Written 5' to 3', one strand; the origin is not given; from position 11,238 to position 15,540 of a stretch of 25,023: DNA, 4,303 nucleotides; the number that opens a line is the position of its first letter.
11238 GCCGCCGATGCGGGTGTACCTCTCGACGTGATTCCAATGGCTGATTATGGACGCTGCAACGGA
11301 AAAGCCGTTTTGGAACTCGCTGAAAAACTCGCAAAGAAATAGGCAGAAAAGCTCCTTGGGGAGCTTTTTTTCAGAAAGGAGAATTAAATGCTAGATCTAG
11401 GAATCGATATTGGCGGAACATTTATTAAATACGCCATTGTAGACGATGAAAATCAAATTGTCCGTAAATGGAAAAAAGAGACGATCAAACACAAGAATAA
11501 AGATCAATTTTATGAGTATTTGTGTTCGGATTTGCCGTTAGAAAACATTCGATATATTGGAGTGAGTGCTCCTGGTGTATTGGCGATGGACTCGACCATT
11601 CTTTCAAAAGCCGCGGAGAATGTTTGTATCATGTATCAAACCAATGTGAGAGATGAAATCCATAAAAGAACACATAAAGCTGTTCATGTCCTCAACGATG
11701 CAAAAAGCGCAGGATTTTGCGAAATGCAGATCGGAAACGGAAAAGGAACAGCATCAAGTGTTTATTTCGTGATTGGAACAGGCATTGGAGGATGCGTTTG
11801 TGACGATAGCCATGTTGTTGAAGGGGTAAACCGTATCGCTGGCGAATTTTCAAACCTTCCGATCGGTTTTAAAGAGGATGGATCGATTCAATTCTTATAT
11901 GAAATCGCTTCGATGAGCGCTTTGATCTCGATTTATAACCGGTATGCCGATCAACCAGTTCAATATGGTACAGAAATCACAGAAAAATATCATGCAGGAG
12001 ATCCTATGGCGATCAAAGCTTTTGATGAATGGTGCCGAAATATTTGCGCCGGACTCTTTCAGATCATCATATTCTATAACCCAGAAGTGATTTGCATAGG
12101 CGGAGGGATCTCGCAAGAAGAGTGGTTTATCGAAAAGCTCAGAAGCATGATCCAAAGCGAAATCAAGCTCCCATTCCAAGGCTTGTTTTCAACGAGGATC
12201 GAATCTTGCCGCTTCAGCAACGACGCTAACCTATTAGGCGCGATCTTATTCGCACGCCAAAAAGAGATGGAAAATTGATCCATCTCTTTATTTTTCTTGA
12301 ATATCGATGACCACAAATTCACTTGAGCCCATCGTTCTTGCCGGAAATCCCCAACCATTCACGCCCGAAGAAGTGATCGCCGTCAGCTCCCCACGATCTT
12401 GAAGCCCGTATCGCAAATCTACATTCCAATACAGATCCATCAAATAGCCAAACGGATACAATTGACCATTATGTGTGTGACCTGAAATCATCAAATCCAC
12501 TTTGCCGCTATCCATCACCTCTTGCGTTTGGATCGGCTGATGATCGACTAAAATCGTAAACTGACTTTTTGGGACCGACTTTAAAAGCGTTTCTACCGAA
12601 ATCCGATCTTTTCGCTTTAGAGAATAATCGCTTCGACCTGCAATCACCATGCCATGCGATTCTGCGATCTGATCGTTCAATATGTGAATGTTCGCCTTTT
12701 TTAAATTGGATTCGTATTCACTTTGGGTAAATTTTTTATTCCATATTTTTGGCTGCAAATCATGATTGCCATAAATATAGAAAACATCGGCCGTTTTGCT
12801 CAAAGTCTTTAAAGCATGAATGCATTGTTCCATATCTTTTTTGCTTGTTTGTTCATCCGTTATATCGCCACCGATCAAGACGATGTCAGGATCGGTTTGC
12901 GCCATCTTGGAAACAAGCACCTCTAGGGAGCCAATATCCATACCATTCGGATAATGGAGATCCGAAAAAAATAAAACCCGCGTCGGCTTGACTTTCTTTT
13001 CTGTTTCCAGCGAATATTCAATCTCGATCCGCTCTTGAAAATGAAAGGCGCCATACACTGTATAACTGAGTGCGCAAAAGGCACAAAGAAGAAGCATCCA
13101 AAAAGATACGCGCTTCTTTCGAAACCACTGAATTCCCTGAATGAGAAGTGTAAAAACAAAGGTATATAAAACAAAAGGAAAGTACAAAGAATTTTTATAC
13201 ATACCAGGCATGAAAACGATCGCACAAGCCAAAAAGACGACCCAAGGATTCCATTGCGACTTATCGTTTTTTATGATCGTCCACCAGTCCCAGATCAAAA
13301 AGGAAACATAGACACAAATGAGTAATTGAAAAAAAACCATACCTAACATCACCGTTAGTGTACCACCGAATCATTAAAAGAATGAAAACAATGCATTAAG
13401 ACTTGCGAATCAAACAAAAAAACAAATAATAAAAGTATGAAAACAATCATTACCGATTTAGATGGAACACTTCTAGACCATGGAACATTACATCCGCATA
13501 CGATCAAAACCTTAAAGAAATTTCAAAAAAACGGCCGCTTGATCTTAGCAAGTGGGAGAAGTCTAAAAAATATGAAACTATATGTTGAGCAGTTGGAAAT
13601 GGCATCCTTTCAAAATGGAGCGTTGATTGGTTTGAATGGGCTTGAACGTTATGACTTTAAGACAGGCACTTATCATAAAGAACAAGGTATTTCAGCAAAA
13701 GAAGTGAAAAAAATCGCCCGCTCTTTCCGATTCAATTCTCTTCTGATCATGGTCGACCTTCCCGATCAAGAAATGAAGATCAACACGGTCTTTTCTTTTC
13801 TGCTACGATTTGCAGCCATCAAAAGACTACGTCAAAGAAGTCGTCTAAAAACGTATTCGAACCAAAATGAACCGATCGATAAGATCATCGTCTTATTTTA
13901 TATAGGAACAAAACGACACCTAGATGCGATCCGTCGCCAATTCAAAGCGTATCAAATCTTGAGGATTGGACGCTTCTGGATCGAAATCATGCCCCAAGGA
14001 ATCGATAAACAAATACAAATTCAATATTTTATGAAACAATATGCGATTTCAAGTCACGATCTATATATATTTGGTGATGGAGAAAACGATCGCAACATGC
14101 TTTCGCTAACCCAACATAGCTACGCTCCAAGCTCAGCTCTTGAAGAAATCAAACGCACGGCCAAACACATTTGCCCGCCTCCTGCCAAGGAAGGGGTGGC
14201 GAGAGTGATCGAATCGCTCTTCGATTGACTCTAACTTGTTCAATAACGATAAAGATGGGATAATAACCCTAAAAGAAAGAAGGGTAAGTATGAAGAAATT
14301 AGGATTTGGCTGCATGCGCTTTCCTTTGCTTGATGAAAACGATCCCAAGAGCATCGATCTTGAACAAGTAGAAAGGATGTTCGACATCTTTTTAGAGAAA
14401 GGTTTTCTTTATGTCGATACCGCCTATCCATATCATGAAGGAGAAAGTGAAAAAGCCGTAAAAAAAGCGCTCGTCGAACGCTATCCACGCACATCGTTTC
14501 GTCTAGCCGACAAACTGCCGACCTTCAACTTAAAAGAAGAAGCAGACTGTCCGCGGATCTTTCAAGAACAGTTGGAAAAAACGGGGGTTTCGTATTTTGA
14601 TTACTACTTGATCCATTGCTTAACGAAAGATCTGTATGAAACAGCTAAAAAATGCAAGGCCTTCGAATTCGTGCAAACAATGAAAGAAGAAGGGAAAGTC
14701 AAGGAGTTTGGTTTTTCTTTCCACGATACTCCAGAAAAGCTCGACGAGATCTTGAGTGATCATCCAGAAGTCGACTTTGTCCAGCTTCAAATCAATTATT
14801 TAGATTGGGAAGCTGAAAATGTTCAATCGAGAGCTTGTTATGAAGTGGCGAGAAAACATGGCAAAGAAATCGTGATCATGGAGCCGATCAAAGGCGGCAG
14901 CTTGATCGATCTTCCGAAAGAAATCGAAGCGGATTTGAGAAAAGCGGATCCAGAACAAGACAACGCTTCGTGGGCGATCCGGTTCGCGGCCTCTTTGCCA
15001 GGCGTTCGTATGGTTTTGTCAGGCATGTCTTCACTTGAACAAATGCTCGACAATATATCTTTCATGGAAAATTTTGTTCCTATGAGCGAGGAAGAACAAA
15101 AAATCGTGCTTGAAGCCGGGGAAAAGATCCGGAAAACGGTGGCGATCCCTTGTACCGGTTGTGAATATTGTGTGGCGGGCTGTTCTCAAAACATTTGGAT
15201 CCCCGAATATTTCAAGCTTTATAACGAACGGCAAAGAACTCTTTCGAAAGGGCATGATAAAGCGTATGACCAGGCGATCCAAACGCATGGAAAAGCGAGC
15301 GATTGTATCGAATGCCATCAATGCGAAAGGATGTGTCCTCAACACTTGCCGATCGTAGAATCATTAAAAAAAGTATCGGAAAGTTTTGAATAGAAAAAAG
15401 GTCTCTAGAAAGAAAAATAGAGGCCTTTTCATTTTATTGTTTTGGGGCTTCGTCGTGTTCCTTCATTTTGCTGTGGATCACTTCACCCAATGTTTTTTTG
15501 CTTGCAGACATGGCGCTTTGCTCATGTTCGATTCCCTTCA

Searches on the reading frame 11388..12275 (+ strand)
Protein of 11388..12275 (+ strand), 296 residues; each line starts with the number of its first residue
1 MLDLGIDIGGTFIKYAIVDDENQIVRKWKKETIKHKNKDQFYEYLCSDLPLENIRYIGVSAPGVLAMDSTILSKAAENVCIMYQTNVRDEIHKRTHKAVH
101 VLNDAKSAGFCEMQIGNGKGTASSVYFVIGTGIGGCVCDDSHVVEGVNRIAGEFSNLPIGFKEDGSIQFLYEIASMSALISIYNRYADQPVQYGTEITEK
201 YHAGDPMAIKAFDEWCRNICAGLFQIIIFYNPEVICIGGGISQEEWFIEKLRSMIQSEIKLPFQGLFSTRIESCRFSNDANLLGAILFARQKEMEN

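Call 11: search_protein_families(library=pfam, proteins=[window:11388-12275:+])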
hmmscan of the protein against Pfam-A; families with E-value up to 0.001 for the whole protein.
window:11388-12275:+ (296 aa): 2 families
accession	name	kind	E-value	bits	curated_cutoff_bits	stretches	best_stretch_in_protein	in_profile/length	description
PF00480.26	ROK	-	3.6e-35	122.4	22.9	1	4-291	2-293/294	ROK family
PF01869.26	BcrAD_BadFG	-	8.1e-06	26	31.5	0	4-77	1-30/271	BadF/BadG/BcrA/BcrD ATPase family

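Call 73: search_protein_families(library=ncbifam, proteins=[window:11388-12275:+], max_evalue=0.00001)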
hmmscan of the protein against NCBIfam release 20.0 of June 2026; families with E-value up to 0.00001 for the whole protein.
window:11388-12275:+ (296 aa): 13 families
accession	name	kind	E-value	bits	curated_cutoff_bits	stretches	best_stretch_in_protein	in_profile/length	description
TIGR00744.1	ROK_glcA_fam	subfamily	5.5e-31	108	260.35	1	4-294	1-313/318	ROK family glucokinase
NF042998.1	bglucokin_BglK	equivalog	3e-29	102.2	550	1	6-292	6-288/291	beta-glucoside kinase BglK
NF003461.0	PRK05082.1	subfamily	2.7e-23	82.8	283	1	3-292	3-289/291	N-acetylmannosamine kinase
NF007108.0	PRK09557.1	equivalog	8.2e-22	77.9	443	1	1-285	1-296/303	fructokinase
NF009835.0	PRK13310.1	equivalog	8.6e-21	74.5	380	1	4-258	3-272/303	N-acetylglucosamine kinase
NF047821.1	NactlManKinNanK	equivalog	2.2e-19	70.1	450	1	1-290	1-287/288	N-acetylmannosamine kinase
NF045551.1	GK_Pyrobac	equivalog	7.3e-19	68.2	500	1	4-289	3-280/294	ATP-dependent glucokinase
NF045942.1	PolPhglucPhase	equivalog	2.1e-17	63.7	250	1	4-144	3-146/242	polyphosphate--glucose phosphotransferase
NF007251.0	PRK09698.1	equivalog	4.1e-14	52.5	253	1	4-292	9-299/304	allose kinase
NF009836.0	PRK13311.1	equivalog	1.5e-09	37.4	551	1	4-157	3-158/256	N-acetyl-D-glucosamine kinase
NF045550.1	FrctkaseScrK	equivalog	2.6e-07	30.4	400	0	84-148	88-150/293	fructokinase ScrK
NF049930.1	TransRegMlc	equivalog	3.8e-07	29.8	530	1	17-287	109-388/405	sugar metabolism global transcriptional regulator Mlc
NF047937.1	TransRegNagC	equivalog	1.5e-06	27.7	650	1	50-258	136-355/399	DNA-binding transcriptional regulator NagC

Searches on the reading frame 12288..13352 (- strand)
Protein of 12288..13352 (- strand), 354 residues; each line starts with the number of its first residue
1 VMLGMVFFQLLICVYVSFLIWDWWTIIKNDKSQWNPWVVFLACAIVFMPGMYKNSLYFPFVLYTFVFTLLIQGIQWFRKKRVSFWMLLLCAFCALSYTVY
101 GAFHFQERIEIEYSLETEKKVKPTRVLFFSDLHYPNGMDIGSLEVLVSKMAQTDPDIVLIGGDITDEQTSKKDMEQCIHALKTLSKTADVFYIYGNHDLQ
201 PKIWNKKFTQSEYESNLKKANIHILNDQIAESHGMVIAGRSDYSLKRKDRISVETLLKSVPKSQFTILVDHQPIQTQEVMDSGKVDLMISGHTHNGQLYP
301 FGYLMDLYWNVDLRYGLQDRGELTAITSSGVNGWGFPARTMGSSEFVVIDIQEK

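Call 11: search_protein_families(library=pfam, proteins=[window:12288-13352:-])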
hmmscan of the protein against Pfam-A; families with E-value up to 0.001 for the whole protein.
window:12288-13352:- (354 aa): 3 families
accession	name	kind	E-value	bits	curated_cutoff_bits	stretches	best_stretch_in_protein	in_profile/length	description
PF00149.33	Metallophos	-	6.2e-17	63.1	21.5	1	125-295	2-190/191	Calcineurin-like phosphoesterase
PF12850.12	Metallophos_2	-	6.5e-08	33.2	27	1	125-295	2-118/154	Calcineurin-like phosphoesterase superfamily domain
PF14582.11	Metallophos_3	-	5.3e-05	23.1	28.2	0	140-239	18-138/259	Metallophosphoesterase, calcineurin superfamily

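Call 73: search_protein_families(library=ncbifam, proteins=[window:12288-13352:-], max_evalue=0.00001)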
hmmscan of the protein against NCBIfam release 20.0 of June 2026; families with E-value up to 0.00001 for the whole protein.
window:12288-13352:- (354 aa): 5 families
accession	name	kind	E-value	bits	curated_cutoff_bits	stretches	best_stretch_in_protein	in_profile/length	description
NF008460.0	PRK11340.1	equivalog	1.2e-20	74.1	188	1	100-298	22-216/271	phosphodiesterase YaeI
NF033458.1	lipid_A_LpxG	equivalog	1.6e-13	50.7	350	1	120-232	41-157/321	UDP-2,3-diacylglucosamine diphosphatase LpxG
TIGR00040.1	yfcE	subfamily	2e-08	34.5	56.25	1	125-299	2-121/158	YfcE family phosphodiesterase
TIGR04123.1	P_estr_lig_assc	hypoth_equivalog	4.6e-08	32.7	150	1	135-228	45-137/207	ligase-associated DNA damage response endonuclease PdeM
TIGR03729.1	acc_ester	subfamily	4.7e-08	32.7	148.25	1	127-247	3-118/239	putative phosphoesterase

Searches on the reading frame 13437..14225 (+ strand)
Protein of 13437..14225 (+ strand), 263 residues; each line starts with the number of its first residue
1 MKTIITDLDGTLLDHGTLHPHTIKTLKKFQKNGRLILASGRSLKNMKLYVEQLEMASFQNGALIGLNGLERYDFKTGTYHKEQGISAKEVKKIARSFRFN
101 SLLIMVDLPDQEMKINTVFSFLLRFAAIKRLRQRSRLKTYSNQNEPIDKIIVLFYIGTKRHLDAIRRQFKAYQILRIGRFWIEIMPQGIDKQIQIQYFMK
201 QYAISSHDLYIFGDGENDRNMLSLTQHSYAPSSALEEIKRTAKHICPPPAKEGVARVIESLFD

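Call 11: search_protein_families(library=pfam, proteins=[window:13437-14225:+])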
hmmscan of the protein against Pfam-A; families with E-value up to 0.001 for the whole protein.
window:13437-14225:+ (263 aa): 3 families
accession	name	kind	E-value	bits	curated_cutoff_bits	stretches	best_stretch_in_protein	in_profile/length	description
PF08282.18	Hydrolase_3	-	1.6e-40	139.9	20.9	1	4-258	1-255/255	haloacid dehalogenase-like hydrolase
PF05116.19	S6PP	-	1.2e-09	38.6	20.3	1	168-228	144-203/247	Sucrose-6F-phosphate phosphohydrolase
PF00702.32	Hydrolase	-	0.00061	20.7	26.4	0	1-29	1-40/191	haloacid dehalogenase-like hydrolase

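Call 73: search_protein_families(library=ncbifam, proteins=[window:13437-14225:+], max_evalue=0.00001)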
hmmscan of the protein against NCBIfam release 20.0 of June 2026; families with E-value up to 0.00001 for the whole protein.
window:13437-14225:+ (263 aa): 16 families
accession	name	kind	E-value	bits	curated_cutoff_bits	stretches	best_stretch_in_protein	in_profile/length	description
TIGR00099.1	Cof-subfamily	subfamily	4.4e-37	128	137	1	4-258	2-256/256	Cof-type HAD-IIB family hydrolase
NF045966.1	YcsE_rel_Pase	equivalog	4e-22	78.9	220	1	1-256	2-257/265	YcsE-related riboflavin metabolism phosphatase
TIGR01484.1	HAD-SF-IIB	subfamily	1.5e-21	77.5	41.8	1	4-230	2-220/221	HAD-IIB family hydrolase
TIGR01487.1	Pglycolate_arch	equivalog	1.7e-17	64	122.75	1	153-257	109-214/215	phosphoglycolate phosphatase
TIGR01482.1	SPP-subfamily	subfamily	1.9e-16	60.3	107.15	1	4-259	1-222/225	sucrose-phosphate phosphatase subfamily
NF007806.0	PRK10513.1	equivalog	9.8e-16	57.9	273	1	168-260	174-266/270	sugar-phosphatase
NF002245.0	PRK01158.1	equivalog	2.4e-15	56.5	198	1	177-261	144-228/233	phosphoglycolate phosphatase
NF007821.0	PRK10530.1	equivalog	1.3e-11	44.3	274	1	3-260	5-269/272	pyridoxal phosphatase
NF011705.0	PRK15126.1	equivalog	1.7e-09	37.4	336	1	6-244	7-242/272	HMP-PP phosphatase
NF008213.0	PRK10976.1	equivalog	3.9e-09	36.4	386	1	3-240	4-240/266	sugar/pyridoxal phosphate phosphatase YigL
NF002976.0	PRK03669.1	equivalog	4.1e-07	29.7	315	1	4-225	10-225/271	mannosyl-3-phosphoglycerate phosphatase-related protein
NF001218.0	PRK00192.1-5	equivalog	6.5e-07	29.3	362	1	4-225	7-228/275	mannosyl-3-phosphoglycerate phosphatase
NF058599.1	KDN-9-PPhBT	equivalog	9.2e-07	29.2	180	0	179-256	65-143/152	3-deoxy-D-glycero-D-galacto-nonulopyranosonate 9-phosphatase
TIGR01486.1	HAD-SF-IIB-MPGP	subfamily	2.2e-06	27.2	164.75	0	4-223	2-212/257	mannosyl-3-phosphoglycerate phosphatase family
NF001216.0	PRK00192.1-2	equivalog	2.4e-06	27.2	353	0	4-56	9-63/275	mannosyl-3-phosphoglycerate phosphatase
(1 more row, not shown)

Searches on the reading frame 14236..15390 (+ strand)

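Call 11: search_protein_families(library=pfam, proteins=[window:14236-15390:+])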
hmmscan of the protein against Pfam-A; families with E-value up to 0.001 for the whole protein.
window:14236-15390:+ (385 aa): 10 families
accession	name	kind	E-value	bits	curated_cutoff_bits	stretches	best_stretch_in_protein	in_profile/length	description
PF00248.27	Aldo_ket_red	-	4.8e-38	131.3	24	1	21-290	1-285/291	Aldo/keto reductase family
PF13534.11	Fer4_17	-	5.1e-09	37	22.2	1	306-371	2-60/61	4Fe-4S dicluster domain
PF13187.11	Fer4_9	-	9.8e-09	35.6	27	1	306-370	2-50/52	4Fe-4S dicluster domain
PF12838.12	Fer4_7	-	1e-06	29.5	27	1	306-369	2-50/52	4Fe-4S dicluster domain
PF13183.11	Fer4_8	-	2e-06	28.7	27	1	305-370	4-67/68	4Fe-4S dicluster domain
PF13237.11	Fer4_10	-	9.2e-06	25.9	25.5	1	305-368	8-53/53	4Fe-4S dicluster domain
PF13746.11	Fer4_18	-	2.3e-05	25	27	0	339-377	43-81/114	4Fe-4S dicluster domain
PF14697.11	Fer4_21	-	0.00026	21.5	35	0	292-316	27-51/59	4Fe-4S dicluster domain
PF13484.11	Fer4_16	-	0.00065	20.9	30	0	306-369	2-65/66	4Fe-4S double cluster binding domain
PF14691.11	Fer4_20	-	0.00086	19.5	25.8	0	344-382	12-51/113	Dihydroprymidine dehydrogenase domain II, 4Fe-4S cluster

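Call 73: search_protein_families(library=ncbifam, proteins=[window:14236-15390:+], max_evalue=0.00001)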
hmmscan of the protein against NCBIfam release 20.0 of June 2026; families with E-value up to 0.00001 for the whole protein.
window:14236-15390:+ (385 aa): 4 families
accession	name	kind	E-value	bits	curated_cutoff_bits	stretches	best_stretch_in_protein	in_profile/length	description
NF041837.1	rnfC_Methano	equivalog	1.1e-07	31.1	650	1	276-378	330-420/438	Rnf electron transport complex subunit RnfC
TIGR01945.1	rnfC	subfamily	9.6e-07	27.7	245.95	1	281-379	340-426/435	RnfABCDGE type electron transport complex subunit C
NF049922.1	MethglyxlRedYdjG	equivalog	2e-06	27.1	550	0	107-219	116-221/326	NADH-dependent methylglyoxal reductase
TIGR00384.1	dhsB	subfamily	6.8e-06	25.7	88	0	263-378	96-219/222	succinate dehydrogenase and fumarate reductase iron-sulfur protein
